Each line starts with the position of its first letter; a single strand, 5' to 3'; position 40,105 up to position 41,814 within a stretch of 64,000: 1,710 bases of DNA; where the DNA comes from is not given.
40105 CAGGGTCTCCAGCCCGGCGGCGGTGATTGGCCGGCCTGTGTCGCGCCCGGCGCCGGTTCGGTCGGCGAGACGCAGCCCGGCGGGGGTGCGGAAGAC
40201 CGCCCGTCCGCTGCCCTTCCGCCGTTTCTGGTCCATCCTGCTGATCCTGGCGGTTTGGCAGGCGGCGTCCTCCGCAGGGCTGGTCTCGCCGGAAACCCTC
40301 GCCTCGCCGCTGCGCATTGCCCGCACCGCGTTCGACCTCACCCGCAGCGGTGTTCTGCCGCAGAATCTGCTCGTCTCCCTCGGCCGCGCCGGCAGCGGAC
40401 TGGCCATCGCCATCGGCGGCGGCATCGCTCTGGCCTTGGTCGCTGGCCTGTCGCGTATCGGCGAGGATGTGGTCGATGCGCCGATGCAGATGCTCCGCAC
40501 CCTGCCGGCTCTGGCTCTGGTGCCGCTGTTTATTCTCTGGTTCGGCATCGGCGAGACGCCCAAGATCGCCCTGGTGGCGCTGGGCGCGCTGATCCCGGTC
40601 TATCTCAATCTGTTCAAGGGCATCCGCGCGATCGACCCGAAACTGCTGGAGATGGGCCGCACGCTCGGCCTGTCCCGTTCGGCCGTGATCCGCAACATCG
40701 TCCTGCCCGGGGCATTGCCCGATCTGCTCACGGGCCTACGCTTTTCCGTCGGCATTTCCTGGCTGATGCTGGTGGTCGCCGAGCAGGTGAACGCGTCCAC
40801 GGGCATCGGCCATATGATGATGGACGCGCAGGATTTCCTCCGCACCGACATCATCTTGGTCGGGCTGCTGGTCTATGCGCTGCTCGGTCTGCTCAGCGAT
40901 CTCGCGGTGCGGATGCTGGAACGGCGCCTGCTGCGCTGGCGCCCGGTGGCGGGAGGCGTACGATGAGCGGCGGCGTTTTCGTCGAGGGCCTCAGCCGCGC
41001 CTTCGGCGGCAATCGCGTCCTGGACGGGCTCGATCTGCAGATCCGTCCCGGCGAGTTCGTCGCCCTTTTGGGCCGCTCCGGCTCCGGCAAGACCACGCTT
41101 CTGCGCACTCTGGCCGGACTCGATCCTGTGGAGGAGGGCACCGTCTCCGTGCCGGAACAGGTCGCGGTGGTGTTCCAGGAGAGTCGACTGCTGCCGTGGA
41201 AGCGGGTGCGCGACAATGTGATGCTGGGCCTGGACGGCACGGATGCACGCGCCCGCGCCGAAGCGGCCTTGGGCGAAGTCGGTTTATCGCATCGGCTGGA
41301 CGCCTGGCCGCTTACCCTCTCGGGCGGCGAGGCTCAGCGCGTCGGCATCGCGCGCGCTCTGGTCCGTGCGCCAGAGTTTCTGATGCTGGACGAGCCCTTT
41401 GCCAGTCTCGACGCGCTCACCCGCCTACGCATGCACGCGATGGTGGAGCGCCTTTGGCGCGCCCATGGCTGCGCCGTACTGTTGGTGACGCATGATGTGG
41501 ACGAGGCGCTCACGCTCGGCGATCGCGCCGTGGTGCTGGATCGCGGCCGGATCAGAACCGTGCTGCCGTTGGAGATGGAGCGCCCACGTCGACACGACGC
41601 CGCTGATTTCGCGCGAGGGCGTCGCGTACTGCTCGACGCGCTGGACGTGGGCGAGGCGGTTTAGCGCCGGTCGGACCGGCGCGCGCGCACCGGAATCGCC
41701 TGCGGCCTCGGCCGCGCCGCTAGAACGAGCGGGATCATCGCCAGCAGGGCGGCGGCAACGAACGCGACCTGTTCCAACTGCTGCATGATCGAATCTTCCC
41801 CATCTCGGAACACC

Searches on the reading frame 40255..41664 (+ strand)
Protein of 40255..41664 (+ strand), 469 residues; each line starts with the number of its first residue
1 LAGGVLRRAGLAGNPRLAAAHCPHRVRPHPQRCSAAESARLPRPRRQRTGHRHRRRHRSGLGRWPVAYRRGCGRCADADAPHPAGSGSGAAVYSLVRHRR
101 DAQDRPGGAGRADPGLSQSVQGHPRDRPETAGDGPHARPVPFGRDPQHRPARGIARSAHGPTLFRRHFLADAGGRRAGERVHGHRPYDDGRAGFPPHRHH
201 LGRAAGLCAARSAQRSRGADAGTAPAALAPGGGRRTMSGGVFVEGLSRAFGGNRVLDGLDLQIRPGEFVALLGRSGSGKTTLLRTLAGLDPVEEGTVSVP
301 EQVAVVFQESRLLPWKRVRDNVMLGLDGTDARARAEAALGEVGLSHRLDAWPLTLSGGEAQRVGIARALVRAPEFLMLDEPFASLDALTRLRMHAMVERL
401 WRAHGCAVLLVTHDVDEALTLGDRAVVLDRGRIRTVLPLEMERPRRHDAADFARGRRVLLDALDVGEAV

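Call 68: search_protein_families(library=pfam, proteins=[window:40255-41664:+], max_evalue=0.00001)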
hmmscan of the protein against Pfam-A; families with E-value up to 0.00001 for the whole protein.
window:40255-41664:+ (469 aa): 1 family
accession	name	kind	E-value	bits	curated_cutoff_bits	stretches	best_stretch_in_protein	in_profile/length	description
PF00005.33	ABC_tran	-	2.4e-30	106.3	25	1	256-383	1-137/137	ABC transporter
